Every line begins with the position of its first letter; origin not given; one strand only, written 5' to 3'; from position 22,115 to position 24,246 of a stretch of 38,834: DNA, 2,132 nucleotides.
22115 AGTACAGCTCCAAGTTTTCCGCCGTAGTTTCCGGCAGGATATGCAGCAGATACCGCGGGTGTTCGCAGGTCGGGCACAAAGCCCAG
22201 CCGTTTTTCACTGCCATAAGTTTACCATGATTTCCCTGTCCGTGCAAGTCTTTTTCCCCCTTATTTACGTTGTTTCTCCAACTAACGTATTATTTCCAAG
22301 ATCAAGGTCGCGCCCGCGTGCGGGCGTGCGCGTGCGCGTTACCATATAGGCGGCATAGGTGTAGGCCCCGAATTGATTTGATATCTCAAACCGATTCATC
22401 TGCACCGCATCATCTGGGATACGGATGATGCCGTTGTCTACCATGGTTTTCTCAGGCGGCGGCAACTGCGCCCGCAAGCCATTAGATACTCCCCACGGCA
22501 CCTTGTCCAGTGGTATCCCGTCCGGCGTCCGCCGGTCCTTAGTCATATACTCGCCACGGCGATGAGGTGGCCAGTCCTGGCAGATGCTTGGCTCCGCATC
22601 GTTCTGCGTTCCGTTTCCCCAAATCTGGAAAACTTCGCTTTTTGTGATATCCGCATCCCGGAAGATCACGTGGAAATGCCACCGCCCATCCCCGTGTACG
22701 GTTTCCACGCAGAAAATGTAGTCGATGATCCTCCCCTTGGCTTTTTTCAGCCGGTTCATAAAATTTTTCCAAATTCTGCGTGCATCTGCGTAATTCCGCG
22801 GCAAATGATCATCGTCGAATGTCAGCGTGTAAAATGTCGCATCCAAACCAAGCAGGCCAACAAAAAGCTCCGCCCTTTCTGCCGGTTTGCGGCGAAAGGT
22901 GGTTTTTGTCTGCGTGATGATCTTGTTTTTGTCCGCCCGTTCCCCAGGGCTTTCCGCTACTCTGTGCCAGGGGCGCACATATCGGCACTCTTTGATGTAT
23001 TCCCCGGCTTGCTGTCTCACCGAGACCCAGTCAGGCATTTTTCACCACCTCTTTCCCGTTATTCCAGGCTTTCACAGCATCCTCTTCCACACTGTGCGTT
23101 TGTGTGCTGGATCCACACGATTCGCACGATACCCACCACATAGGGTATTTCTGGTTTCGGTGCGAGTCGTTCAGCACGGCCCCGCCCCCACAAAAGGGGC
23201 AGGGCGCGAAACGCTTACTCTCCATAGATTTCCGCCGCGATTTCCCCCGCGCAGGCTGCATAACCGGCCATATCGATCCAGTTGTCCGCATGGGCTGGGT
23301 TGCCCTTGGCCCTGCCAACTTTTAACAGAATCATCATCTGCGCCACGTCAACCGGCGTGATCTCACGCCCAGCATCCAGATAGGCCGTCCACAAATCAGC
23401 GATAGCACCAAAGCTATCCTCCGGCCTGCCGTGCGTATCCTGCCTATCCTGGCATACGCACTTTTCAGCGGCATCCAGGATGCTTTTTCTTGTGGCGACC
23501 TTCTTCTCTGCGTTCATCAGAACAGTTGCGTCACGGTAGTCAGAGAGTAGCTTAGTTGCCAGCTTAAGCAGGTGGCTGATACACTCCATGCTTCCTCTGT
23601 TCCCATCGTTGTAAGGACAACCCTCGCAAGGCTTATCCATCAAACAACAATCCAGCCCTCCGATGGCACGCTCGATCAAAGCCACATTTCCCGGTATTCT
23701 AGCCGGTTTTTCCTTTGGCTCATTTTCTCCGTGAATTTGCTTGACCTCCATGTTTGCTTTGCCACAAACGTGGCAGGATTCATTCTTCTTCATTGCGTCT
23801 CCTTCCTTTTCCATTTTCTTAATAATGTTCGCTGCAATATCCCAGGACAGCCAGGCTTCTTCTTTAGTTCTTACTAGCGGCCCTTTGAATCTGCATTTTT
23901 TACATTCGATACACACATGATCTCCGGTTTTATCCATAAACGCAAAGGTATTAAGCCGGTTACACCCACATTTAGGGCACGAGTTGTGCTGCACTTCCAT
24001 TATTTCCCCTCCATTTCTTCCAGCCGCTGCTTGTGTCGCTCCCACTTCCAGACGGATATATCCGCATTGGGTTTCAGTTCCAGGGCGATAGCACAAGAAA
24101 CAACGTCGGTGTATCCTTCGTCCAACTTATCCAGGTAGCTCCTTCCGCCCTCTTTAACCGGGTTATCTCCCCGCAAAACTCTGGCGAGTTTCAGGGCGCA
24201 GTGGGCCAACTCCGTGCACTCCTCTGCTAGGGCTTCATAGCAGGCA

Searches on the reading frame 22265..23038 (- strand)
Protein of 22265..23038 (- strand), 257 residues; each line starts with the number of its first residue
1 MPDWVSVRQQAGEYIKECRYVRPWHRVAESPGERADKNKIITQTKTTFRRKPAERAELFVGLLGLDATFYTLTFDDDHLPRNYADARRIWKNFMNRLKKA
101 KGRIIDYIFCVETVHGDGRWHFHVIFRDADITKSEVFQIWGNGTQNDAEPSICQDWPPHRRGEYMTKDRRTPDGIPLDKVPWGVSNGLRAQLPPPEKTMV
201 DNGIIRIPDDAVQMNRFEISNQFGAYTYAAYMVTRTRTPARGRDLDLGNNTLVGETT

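Call 66: search_protein_families(library=phrogs, max_evalue=0.00001, proteins=[window:22265-23038:-])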
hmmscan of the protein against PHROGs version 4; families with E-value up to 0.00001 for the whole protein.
window:22265-23038:- (257 aa): 2 families
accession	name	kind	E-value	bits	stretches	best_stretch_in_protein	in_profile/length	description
phrog_3584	-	DNA, RNA and nucleotide metabolism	7.4e-26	92.1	1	4-230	5-245/265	replication initiation protein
phrog_942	-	DNA, RNA and nucleotide metabolism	1.1e-09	39.1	1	67-144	119-200/501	replication initiation protein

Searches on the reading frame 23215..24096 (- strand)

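Call 66: search_protein_families(library=phrogs, max_evalue=0.00001, proteins=[window:23215-24096:-])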
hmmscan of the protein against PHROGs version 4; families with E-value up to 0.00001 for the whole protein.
window:23215-24096:- (293 aa): 6 families
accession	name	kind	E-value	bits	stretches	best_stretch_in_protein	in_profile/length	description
phrog_474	-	other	1.9e-35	124.1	1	194-289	120-213/274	phosphofructokinase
phrog_1167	-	other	3e-27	97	1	203-289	3-87/169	phosphofructokinase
phrog_6328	-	unknown function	6.6e-22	79.9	1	6-289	16-244/249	-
phrog_18396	-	unknown function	6.3e-16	60.1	1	194-287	148-245/248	-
phrog_6342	-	unknown function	4.2e-09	37.8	1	199-288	47-134/236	-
phrog_1597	-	unknown function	5.7e-08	34.4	1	215-283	110-176/189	-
